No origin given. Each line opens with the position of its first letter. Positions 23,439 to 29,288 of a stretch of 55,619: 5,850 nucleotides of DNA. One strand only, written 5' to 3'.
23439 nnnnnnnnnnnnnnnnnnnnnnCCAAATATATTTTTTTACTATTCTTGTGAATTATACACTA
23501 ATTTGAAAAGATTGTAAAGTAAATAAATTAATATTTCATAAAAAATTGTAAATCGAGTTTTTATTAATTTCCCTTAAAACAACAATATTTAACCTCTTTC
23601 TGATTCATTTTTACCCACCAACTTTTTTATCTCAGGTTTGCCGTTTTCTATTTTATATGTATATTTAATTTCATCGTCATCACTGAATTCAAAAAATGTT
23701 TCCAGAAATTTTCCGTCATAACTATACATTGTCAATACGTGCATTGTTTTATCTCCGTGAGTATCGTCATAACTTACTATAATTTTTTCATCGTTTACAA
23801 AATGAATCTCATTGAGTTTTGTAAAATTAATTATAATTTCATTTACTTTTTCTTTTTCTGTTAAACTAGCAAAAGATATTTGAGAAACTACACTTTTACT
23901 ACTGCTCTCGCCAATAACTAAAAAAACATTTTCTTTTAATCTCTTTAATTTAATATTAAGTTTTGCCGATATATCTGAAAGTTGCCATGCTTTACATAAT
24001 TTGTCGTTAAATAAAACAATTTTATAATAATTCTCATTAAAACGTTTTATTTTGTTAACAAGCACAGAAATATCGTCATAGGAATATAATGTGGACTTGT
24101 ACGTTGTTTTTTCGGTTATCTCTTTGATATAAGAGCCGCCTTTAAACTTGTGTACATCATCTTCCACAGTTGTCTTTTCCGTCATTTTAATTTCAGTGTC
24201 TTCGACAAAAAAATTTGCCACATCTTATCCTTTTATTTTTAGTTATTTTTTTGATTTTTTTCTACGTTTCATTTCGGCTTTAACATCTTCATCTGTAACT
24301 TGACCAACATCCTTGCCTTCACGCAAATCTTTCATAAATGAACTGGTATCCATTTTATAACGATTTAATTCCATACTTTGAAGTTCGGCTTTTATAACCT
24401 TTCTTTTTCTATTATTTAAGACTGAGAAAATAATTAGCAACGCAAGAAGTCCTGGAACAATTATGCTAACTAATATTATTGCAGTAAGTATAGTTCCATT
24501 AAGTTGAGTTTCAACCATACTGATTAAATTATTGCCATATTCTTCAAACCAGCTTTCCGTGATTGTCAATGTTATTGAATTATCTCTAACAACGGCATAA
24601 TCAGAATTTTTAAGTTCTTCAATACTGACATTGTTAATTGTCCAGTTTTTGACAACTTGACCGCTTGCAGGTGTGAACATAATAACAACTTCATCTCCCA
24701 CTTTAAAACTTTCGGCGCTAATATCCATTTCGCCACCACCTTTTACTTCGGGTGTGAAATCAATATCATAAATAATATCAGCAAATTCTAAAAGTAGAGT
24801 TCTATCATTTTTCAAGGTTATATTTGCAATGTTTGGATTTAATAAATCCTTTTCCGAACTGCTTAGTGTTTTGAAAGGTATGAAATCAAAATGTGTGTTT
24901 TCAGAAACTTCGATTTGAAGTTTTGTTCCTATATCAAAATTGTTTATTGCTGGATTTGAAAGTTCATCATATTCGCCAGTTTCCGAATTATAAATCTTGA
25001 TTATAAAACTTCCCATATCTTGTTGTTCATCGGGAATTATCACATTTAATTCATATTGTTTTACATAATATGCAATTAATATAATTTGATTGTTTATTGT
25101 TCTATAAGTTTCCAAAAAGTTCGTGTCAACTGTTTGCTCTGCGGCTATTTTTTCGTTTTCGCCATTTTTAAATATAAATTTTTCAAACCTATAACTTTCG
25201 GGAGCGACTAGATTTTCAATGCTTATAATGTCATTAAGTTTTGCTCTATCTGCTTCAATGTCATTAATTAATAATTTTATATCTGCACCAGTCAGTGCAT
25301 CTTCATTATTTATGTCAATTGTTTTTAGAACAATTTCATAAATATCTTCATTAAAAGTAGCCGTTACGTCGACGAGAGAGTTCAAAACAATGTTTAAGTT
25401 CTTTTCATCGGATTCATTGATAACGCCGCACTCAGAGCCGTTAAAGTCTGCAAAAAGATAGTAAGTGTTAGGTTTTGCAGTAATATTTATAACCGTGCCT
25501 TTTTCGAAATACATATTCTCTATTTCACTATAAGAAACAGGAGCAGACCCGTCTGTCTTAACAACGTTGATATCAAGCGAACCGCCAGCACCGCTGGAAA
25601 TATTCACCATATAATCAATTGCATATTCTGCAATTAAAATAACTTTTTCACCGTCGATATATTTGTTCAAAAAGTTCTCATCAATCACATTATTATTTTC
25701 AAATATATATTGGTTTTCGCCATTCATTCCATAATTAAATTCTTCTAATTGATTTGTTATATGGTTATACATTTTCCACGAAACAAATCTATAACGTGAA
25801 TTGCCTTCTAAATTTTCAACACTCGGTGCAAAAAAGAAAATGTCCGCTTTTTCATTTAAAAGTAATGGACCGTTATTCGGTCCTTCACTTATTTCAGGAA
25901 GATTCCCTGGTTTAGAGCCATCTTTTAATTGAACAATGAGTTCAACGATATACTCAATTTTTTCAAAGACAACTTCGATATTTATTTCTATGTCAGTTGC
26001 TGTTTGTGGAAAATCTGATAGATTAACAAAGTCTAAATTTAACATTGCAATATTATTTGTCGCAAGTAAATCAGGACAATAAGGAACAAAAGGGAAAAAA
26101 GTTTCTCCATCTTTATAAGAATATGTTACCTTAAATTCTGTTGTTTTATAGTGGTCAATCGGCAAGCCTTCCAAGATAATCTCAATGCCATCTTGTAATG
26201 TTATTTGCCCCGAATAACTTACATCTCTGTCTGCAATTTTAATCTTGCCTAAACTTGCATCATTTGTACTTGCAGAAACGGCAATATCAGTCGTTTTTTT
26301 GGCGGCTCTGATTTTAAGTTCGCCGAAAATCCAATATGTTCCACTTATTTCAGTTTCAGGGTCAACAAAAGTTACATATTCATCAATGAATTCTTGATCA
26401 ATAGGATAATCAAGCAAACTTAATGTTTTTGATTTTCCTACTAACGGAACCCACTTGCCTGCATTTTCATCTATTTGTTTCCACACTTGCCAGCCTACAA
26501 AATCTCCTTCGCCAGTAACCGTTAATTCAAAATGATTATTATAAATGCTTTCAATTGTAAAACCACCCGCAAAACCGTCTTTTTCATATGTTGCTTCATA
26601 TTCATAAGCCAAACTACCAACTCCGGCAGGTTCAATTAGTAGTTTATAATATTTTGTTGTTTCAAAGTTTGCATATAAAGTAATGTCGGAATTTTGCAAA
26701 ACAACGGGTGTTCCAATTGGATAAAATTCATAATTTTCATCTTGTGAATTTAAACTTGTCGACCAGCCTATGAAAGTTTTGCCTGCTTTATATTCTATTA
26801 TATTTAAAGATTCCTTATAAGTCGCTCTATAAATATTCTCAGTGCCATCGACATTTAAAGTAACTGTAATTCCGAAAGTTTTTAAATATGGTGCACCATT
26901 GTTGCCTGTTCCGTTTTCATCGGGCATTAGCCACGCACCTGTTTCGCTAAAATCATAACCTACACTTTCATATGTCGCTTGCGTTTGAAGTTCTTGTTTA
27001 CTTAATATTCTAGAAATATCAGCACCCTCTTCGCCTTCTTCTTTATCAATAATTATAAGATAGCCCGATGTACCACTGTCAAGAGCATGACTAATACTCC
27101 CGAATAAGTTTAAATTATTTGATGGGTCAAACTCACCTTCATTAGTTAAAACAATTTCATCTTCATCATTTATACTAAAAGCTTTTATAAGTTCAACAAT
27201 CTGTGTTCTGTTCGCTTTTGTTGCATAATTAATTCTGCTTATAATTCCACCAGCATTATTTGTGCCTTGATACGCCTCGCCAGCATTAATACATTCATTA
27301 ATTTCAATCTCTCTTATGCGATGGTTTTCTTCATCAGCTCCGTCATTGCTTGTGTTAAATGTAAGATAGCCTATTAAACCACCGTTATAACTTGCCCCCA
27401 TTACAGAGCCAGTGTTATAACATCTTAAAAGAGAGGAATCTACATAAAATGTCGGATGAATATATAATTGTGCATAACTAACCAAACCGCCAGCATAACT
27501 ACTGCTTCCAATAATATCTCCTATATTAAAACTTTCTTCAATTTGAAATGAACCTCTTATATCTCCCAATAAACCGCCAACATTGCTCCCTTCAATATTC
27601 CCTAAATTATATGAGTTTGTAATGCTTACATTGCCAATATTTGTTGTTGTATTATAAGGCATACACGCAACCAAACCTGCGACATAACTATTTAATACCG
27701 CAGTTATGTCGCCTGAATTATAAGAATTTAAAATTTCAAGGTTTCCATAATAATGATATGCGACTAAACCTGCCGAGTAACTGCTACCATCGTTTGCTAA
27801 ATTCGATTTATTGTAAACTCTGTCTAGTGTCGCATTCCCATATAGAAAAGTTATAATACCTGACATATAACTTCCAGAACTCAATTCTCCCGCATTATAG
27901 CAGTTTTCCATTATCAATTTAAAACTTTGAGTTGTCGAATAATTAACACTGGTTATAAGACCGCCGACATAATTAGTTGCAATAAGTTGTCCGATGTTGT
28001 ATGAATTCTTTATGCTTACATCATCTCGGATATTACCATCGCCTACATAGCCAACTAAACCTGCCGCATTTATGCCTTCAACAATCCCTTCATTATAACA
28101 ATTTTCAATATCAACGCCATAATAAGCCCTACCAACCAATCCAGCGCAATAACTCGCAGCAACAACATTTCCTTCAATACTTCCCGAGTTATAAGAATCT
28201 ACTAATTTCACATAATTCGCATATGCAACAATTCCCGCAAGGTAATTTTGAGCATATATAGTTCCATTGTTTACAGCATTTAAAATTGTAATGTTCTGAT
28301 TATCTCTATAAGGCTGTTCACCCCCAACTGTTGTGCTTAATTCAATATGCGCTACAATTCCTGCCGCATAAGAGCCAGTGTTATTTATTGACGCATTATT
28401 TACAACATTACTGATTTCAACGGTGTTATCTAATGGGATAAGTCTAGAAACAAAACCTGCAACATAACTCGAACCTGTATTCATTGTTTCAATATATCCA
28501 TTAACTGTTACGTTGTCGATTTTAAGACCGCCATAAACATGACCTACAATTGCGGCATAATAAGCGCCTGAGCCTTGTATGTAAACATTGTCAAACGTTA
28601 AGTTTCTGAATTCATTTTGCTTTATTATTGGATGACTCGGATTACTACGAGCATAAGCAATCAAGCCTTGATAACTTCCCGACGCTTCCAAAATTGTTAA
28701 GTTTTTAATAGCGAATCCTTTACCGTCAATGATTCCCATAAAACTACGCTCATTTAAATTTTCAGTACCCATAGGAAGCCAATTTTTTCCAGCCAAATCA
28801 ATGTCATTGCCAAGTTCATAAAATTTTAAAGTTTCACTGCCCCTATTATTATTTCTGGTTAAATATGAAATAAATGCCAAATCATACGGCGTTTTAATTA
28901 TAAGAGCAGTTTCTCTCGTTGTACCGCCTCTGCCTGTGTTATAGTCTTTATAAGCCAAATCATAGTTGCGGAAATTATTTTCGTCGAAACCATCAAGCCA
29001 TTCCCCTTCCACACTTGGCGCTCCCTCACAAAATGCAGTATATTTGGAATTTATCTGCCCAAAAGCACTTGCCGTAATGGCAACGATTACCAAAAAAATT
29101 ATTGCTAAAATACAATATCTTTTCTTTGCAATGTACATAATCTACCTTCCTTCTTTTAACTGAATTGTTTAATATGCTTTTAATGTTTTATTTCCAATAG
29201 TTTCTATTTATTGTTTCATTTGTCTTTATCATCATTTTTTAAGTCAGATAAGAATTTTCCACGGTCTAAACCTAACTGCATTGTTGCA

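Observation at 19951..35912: Chromosomal ParM/Alp-type actin cassette packed next to two giant bitopic GLUG/B-repeat surface proteins: candidate envelope-spanning cytoskeletal module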

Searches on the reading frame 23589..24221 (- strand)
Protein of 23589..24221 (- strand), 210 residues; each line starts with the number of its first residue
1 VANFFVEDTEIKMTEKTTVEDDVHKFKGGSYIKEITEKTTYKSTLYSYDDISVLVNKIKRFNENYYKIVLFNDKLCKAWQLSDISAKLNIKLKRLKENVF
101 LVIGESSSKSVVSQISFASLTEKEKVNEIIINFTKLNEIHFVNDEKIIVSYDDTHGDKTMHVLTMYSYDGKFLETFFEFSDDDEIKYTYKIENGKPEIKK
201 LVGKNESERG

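Call 4: search_protein_families(library=pfam, proteins=[window:23589-24221:-], max_evalue=0.01)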
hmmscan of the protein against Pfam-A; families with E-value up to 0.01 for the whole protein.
window:23589-24221:- (210 aa): 0 families

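Call 9: search_protein_families(library=phrogs, proteins=[window:23589-24221:-], max_evalue=0.01)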
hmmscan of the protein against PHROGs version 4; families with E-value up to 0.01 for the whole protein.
window:23589-24221:- (210 aa): 0 families

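Call 27: search_solved_structures(query=window:23589-24221:-, max_evalue=10)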
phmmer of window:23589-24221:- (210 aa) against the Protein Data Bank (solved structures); distinct sequences matched with E-value up to 10: 0.

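Call 30: find_homologous_proteins(query=window:23589-24221:-, max_evalue=0.001)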
Query window:23589-24221:- (210 aa): 10 proteins with E <= 0.001 among 187 candidates.
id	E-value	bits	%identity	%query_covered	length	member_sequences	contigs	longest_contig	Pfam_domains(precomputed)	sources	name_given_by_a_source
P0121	5.3e-128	443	100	100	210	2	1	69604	-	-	-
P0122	4.8e-111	387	87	98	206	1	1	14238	-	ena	-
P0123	2.7e-78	280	67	95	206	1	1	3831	-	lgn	-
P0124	3.2e-75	270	64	95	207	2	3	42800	-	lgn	-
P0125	1.7e-60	222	55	99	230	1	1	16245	-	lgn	-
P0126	4.7e-51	192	50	96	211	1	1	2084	-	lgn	-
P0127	5.3e-51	191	50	96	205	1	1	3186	-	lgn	-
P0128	2.5e-49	186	48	96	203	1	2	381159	-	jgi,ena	-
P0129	7.5e-49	184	49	96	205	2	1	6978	-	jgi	-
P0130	2.2e-39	153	44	90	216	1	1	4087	-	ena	-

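Call 44: predict_structure(alignment_id=A1)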
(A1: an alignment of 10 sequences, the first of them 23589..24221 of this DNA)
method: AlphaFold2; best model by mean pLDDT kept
length: 210 residues; sequences in the alignment: 10
mean_pLDDT: 78.0   pTM: 0.72
mean pLDDT of the five models: 78.0, 76.7, 76.1, 73.8, 72.4
residues with pLDDT >= 90: 85; 70-90: 75; 50-70: 9; < 50: 41
segments of 3 or more residues with pLDDT < 50: 1-8, 16-41, 204-210
pLDDT, mean of each block of 10 residues (from residue 1): 44 52 36 33 69 85 88 90 88 90 87 93 91 92 92 90 95 95 91 88 50
secondary structure, 60 per line:
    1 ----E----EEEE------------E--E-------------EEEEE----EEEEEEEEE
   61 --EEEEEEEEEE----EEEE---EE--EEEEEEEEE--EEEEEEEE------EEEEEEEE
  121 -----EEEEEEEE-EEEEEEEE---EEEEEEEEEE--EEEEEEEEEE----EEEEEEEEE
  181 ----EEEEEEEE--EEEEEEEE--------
elements in order: E10-13 E43-47 E52-60 E63-72 E77-80 E88-96 E99-106 E113-120 E126-133 E135-142 E146-155 E158-167 E172-180 E185-192 E195-202

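Call 48: fold_search(model_id=the predicted structure, library=pdb)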
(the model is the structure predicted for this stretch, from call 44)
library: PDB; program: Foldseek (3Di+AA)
matches with E <= 10: 697; with E <= 0.001: 0
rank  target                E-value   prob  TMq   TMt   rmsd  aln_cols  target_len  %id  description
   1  7m05_B                2.0e-02  1.00  0.36  0.28   5.6       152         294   12  CryoEM structure of PRMT5 bound to covalent PBM-site inhibitor BRD-6988 (released 2021-03-17)
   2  8cuk_B                2.0e-02  0.82  0.24  0.18  11.6       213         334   10  X-ray Structure of the WD40 domain of HOPS subunit Vps11 from Yeast (released 2022-05-25)
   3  3ugf_A                2.5e-02  0.94  0.28  0.15  10.3       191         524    9  Crystal structure of a 6-SST/6-SFT from Pachysandra terminalis (released 2011-11-30)
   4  3opm_C                2.7e-02  0.99  0.37  0.13  10.7       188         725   12  Crystal Structure of Human DPP4 Bound to TAK-294 (released 2011-10-19)
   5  9a0j_b                3.3e-02  0.85  0.27  0.10   9.5       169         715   12  Deep learning enables the atomic structure determination of the Fanconi Anemia core complex from cryoEM (released 2020-09-15)
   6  3ugf_B                3.7e-02  0.94  0.29  0.15   9.9       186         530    9  Crystal structure of a 6-SST/6-SFT from Pachysandra terminalis (released 2011-11-30)
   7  2qqv_A                5.6e-02  0.97  0.34  0.17   8.4       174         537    8  Crystal structure of a cell-wall invertase (E203A) from Arabidopsis thaliana in complex with sucrose (released 2008-04-22)
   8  8cuk_A                5.8e-02  0.54  0.23  0.17  11.7       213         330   11  X-ray Structure of the WD40 domain of HOPS subunit Vps11 from Yeast (released 2022-05-25)
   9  8fty_B                6.8e-02  0.75  0.28  0.15  10.5       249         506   11  Crystal structure of the carotenoid isomerooxygenase, NinaB (released 2024-01-17)
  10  2qqu_A                7.2e-02  0.92  0.31  0.16   8.2       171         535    9  Crystal structure of a cell-wall invertase (D239A) from Arabidopsis thaliana in complex with sucrose (released 2008-04-22)
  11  5jrk_B                7.5e-02  0.99  0.40  0.15   5.8       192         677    7  Crystal Structure of the Sphingopyxin I Lasso Peptide Isopeptidase SpI-IsoP (SeMet-derived) (released 2016-09-28)
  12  1q47_B                7.5e-02  0.96  0.33  0.17   7.5       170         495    9  Structure of the Semaphorin 3A Receptor-Binding Module (released 2004-08-03)
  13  12dl_PA               8.3e-02  0.75  0.29  0.17  10.8       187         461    7  Native structure of the cytoplasmic lattice (CPL) asymmetric unit from mouse MII eggs (released 2026-04-08)
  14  4h5i_A                8.3e-02  0.63  0.25  0.18   9.7       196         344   12  Crystal Structure of the Guanine Nucleotide Exchange Factor Sec12 (P1 form) (released 2012-11-07)
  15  3ii7                  8.8e-02  0.94  0.34  0.27   6.5       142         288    7  Crystal structure of the kelch domain of human KLHL7 (released 2009-08-25)
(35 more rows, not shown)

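Call 79: search_protein_representatives(alignment_id=A1)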
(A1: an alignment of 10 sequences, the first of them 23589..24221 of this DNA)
Query: 10 sequences, 208 profile positions. Proteins with E-value up to 0.001 (for the whole library): 51; up to 1e-10: 36; up to 1e-30: 28. The best 51 are listed.
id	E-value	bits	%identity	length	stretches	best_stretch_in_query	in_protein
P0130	1.4e-80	286.2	-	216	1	6-207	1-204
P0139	1.3e-79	283.1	-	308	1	1-207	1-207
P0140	8.6e-76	270.6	-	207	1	1-205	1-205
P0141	1.6e-71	256.7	-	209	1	1-203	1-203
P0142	2.0e-70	253.0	-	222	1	1-205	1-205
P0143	7.5e-59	215.2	-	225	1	1-203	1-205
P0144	3.0e-56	206.7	-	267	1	1-204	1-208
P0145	6.1e-54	199.2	-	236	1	1-206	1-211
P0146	3.0e-51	190.4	-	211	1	1-207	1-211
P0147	3.4e-47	177.2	-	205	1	3-186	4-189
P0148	1.5e-43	165.3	-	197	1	1-202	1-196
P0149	1.4e-41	158.9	-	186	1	1-177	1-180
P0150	1.7e-41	158.6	-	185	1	2-176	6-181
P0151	2.0e-41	158.3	-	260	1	2-195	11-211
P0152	1.0e-40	156.0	-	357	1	4-204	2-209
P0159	2.5e-35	138.4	-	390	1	4-204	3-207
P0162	8.7e-34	133.3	-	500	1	1-197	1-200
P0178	7.6e-08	48.6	-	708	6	146-190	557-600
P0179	4.8e-07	46.0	-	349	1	1-194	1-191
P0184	7.3e-06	42.1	-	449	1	1-180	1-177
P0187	6.0e-04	35.9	-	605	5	150-190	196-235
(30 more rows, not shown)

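Call 80: search_protein_families(library=pfam, proteins=[P0162, P0184, P0159, P0152, P0178, P0187, P0139, P0179], max_evalue=0.01)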
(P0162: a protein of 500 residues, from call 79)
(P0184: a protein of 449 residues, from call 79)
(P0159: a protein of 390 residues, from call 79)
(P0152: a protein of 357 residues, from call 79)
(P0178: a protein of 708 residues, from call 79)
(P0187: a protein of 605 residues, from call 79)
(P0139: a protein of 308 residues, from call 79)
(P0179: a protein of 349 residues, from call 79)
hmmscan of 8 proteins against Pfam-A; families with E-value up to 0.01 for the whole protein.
P0162 (500 aa): 0 families

P0184 (449 aa): 0 families

P0159 (390 aa): 0 families

P0152 (357 aa): 0 families

P0178 (708 aa): 9 families
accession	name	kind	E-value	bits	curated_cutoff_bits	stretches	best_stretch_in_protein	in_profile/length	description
PF09479.16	Flg_new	-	7.7e-21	74.4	27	0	73-141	2-64/65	Listeria-Bacteroides repeat domain (List_Bact_rpt)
PF09923.14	DUF2155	-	8.1e-13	48.7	27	0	186-210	52-76/89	Uncharacterized protein conserved in bacteria (DUF2155)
PF14343.11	PrcB_C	-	2.2e-08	34.6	24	0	294-325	17-47/56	PrcB C-terminal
PF10969.13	DUF2771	-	1.9e-06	28.5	23.8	0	373-414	45-81/128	Protein of unknown function (DUF2771)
PF12681.13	Glyoxalase_2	-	0.00018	21.9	30.1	0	234-252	94-112/118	Glyoxalase-like domain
PF17375.8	DUF5397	-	0.00029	20.9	26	0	288-307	33-52/64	Family of unknown function (DUF5397)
PF05985.16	EutC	-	0.0016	18.2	25.8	0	138-158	181-201/235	Ethanolamine ammonia-lyase light chain (EutC)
PF06002.17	CST-I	-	0.0018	18.3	25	0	404-440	159-195/295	Alpha-2,3-sialyltransferase (CST-I)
PF15357.11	SEEK1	-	0.0027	18.3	27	0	343-368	2-27/149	Psoriasis susceptibility 1 candidate 1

P0187 (605 aa): 1 family
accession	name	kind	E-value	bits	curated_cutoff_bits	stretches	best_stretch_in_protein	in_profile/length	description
PF09923.14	DUF2155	-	1.3e-09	38.5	27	0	241-264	53-76/89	Uncharacterized protein conserved in bacteria (DUF2155)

P0139 (308 aa): 0 families

P0179 (349 aa): 1 family
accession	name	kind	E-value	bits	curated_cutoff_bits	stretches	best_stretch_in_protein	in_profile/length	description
PF05928.16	Zea_mays_MuDR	-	0.0098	16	20.8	0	178-261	67-152/207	Zea mays MURB-like protein (MuDR)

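Call 83: search_protein_families(library=padloc, proteins=[window:23589-24221:-], max_evalue=0.01)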
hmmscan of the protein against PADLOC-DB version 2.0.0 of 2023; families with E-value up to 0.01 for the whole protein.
window:23589-24221:- (210 aa): 0 families

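Call 84: search_protein_families(library=ncbifam, proteins=[window:23589-24221:-], max_evalue=0.01)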
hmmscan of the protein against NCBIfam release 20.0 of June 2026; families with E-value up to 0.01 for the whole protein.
window:23589-24221:- (210 aa): 0 families

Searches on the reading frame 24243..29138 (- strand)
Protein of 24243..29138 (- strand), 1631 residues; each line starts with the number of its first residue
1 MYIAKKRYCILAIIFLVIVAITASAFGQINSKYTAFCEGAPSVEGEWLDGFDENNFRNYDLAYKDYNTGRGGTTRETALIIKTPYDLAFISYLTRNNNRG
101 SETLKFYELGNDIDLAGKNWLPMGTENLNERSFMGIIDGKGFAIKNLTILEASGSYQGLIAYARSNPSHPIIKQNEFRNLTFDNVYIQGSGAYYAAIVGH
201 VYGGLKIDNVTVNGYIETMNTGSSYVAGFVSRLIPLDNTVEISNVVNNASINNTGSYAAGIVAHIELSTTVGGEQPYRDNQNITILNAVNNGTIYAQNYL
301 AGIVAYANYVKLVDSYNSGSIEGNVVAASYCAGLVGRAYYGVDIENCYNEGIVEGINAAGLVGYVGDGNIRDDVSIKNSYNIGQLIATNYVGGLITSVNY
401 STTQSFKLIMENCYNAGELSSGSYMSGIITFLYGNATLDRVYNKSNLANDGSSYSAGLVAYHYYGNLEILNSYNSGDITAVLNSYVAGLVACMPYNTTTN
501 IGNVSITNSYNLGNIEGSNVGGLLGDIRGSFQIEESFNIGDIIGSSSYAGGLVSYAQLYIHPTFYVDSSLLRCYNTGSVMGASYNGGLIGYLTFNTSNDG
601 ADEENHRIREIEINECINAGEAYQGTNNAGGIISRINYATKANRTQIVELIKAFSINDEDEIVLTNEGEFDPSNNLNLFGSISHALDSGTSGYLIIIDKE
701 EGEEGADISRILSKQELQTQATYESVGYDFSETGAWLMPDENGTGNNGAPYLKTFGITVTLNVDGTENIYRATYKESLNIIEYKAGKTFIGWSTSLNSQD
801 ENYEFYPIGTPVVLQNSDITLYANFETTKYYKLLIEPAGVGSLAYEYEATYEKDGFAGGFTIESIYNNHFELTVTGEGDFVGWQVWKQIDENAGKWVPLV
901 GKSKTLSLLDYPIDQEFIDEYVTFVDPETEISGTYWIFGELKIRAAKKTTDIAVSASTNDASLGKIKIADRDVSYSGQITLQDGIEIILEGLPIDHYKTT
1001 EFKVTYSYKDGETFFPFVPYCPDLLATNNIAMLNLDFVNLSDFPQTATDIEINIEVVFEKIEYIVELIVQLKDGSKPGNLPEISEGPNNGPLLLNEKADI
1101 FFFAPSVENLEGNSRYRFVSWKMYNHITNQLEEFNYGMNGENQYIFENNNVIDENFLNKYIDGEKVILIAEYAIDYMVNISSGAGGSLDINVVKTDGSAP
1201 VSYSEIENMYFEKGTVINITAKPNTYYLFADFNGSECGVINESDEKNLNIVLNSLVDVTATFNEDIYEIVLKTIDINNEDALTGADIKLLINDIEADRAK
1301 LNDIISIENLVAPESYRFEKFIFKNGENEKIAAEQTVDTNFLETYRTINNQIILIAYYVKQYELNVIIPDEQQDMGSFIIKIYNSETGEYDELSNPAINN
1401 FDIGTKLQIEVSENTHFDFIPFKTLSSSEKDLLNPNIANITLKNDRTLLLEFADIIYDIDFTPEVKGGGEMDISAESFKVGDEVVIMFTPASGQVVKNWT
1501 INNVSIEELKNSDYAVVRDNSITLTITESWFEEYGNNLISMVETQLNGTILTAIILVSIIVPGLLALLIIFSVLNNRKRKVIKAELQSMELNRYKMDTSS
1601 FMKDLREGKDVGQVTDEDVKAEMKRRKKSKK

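Call 4: search_protein_families(library=pfam, proteins=[window:24243-29138:-], max_evalue=0.01)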
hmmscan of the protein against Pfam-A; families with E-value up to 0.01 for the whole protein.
window:24243-29138:- (1631 aa): 2 families
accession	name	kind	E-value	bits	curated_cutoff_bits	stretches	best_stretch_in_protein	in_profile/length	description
PF18998.6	Flg_new_2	-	3.5e-10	40.2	23.6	1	1210-1264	18-71/73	Divergent InlB B-repeat domain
PF09479.16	Flg_new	-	0.0014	19.1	27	1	758-823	2-64/65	Listeria-Bacteroides repeat domain (List_Bact_rpt)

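Call 84: search_protein_families(library=ncbifam, proteins=[window:24243-29138:-], max_evalue=0.01)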
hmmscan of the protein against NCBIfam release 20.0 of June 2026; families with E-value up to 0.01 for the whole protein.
window:24243-29138:- (1631 aa): 0 families
